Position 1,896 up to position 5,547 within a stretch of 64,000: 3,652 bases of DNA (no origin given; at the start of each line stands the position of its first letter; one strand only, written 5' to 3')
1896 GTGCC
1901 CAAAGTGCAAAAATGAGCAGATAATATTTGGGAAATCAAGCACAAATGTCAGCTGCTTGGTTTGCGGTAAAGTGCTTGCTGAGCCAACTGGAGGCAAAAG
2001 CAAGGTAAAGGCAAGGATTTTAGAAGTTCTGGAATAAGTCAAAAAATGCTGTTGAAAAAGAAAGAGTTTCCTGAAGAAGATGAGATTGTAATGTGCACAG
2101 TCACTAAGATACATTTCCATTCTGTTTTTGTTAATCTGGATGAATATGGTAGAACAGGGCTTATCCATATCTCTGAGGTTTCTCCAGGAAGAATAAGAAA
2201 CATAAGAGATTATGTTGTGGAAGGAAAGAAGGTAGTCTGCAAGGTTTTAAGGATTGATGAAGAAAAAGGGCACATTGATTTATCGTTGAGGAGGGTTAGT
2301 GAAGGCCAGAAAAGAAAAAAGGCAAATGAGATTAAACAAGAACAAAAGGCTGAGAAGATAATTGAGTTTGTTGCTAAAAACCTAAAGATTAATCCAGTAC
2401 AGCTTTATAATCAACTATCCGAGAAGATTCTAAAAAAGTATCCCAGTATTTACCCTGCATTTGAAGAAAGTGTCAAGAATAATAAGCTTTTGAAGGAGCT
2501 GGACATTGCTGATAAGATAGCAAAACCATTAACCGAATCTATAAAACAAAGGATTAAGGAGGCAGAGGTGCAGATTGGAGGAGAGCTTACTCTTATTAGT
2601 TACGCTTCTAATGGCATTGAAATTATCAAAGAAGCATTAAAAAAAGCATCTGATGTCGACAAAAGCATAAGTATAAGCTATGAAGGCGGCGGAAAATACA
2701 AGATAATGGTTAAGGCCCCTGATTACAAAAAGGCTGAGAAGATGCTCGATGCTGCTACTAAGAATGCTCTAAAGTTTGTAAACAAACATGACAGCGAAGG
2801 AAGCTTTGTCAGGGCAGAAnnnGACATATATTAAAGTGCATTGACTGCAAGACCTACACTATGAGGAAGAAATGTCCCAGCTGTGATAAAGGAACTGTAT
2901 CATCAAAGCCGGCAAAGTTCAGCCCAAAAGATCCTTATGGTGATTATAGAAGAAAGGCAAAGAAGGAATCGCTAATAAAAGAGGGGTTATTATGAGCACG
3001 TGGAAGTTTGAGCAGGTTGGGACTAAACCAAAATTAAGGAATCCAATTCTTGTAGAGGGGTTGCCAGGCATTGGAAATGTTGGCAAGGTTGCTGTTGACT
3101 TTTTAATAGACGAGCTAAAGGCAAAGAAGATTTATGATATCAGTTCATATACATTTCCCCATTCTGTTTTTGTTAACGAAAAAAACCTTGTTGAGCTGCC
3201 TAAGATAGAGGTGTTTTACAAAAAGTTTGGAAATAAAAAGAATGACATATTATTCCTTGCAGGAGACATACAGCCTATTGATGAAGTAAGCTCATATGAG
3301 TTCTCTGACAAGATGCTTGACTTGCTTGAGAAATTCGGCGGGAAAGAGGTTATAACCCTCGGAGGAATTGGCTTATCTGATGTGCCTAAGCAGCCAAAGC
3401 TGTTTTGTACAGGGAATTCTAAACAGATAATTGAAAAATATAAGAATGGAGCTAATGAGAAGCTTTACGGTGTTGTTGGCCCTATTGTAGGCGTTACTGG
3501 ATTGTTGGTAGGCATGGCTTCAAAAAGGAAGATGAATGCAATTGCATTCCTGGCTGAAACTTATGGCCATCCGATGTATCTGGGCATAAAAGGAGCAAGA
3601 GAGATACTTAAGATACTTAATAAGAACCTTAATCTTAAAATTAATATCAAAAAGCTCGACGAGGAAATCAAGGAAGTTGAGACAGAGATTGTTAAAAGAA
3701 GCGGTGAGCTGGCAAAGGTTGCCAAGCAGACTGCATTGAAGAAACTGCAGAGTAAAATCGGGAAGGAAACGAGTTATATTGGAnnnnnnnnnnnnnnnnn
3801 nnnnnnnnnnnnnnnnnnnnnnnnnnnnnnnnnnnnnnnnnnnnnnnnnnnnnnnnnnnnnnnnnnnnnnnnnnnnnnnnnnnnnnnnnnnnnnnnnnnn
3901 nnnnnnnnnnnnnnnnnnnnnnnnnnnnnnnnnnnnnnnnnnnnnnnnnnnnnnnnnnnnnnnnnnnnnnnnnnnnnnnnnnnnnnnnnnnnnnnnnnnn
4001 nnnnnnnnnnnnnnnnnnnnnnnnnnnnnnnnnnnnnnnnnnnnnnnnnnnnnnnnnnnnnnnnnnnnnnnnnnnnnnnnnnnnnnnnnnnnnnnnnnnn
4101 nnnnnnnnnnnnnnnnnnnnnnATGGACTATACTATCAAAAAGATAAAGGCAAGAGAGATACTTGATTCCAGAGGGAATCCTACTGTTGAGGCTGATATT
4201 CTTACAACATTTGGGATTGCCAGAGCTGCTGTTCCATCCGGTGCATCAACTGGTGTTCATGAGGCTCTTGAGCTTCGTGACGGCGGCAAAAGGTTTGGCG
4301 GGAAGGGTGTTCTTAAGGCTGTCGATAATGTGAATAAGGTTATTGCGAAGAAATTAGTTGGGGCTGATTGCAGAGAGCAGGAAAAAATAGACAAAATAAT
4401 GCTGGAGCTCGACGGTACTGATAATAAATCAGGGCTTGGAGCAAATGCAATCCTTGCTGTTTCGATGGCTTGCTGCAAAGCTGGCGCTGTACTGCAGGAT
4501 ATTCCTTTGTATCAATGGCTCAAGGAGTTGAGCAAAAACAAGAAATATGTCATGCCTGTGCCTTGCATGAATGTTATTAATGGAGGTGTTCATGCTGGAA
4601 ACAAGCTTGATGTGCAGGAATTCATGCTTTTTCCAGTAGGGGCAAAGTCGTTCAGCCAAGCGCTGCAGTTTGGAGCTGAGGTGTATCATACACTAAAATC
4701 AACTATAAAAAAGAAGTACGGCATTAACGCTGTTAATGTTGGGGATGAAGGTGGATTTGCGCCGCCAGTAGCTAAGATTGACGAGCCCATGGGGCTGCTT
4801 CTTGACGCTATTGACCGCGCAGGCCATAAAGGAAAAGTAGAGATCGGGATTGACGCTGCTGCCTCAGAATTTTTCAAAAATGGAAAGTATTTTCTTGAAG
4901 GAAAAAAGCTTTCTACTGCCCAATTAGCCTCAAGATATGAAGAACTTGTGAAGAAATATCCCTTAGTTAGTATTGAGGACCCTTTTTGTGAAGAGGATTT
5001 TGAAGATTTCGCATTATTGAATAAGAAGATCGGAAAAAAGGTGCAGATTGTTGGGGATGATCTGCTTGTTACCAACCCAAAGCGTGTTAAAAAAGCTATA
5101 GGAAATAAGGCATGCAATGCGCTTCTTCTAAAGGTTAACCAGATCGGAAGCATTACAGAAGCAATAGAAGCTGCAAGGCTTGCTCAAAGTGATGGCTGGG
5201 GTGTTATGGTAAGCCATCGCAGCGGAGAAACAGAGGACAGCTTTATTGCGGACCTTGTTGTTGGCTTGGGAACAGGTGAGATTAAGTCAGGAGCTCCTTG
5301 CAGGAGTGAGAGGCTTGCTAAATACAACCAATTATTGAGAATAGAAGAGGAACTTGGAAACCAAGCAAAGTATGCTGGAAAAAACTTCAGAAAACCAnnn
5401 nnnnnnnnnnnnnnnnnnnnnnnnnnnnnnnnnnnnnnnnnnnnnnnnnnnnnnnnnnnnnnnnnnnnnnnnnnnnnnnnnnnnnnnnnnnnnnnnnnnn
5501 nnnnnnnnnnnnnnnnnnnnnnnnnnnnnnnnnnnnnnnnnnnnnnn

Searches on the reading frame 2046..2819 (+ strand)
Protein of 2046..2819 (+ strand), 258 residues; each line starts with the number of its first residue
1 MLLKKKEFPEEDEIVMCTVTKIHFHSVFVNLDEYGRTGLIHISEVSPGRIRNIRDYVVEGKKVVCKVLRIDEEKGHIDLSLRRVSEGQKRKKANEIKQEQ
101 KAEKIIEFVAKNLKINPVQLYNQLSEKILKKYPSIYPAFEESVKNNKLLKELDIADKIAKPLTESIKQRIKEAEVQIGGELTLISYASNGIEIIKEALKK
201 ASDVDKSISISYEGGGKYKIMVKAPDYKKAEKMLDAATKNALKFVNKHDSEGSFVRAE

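Call 75: find_encoding_contigs(protein=window:2046-2819:+, flank=10000, max_places=2)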
Protein window:2046-2819:+ (258 aa): 5 contigs read that carry it; 2 places shown.
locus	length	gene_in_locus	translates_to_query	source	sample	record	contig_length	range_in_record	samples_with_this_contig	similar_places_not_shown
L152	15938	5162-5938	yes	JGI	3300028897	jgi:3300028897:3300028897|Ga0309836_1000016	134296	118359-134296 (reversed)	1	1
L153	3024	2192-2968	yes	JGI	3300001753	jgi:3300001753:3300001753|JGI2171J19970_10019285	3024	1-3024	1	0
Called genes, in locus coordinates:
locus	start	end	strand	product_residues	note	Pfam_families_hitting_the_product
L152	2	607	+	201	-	?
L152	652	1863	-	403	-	PF04055:Radical_SAM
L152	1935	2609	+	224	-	PF22090:Gins51_C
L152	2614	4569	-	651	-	PF13414:TPR_11, PF13432:TPR_16, PF00515:TPR_1, PF13414:TPR_11, PF00515:TPR_1, PF07719:TPR_2, PF13414:TPR_11, PF13424:TPR_12, +32 more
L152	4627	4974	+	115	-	PF00935:Ribosomal_L44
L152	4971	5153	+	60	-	PF01667:Ribosomal_S27e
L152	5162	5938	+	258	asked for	PF00575:S1, PF07541:EIF_2_alpha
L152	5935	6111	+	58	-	PF04135:Nop10p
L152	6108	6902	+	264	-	PF09754:PAC2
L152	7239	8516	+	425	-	PF03952:Enolase_N, PF00113:Enolase_C, PF13378:MR_MLE_C, PF07476:MAAL_C (faint)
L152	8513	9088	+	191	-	PF00300:His_Phos_1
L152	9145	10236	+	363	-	PF00266:Aminotran_5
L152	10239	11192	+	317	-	PF00389:2-Hacid_dh, PF02826:2-Hacid_dh_C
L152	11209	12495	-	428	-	PF21135:DRL_cat, PF08666:SAF (faint)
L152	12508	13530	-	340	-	PF04055:Radical_SAM, PF13186:SPASM (weak)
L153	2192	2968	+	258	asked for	PF00575:S1, PF07541:EIF_2_alpha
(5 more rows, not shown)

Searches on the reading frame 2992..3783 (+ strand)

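Call 67: search_protein_families(library=pfam, proteins=[window:2992-3783:+], max_evalue=0.001)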
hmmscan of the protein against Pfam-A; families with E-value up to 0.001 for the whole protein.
window:2992-3783:+ (264 aa): 1 family
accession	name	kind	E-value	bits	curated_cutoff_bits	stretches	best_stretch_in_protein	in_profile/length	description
PF09754.15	PAC2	-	6.7e-40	137.6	25.8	1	20-233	1-211/215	PAC2 family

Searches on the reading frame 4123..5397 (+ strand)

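Call 67: search_protein_families(library=pfam, proteins=[window:4123-5397:+], max_evalue=0.001)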
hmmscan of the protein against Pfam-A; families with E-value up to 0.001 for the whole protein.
window:4123-5397:+ (425 aa): 4 families
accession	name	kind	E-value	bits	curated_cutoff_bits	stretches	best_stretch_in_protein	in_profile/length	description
PF00113.28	Enolase_C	-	3.4e-134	447.2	21.5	1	141-424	1-294/296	Enolase, C-terminal TIM barrel domain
PF03952.21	Enolase_N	-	1.3e-56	190.8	35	1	5-133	1-131/131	Enolase, N-terminal domain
PF13378.12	MR_MLE_C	-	2.9e-09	37.4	29.4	1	267-365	58-154/219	Enolase C-terminal domain-like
PF07476.17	MAAL_C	-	1.7e-05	24.6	27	1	284-384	110-216/249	Methylaspartate ammonia-lyase C-terminus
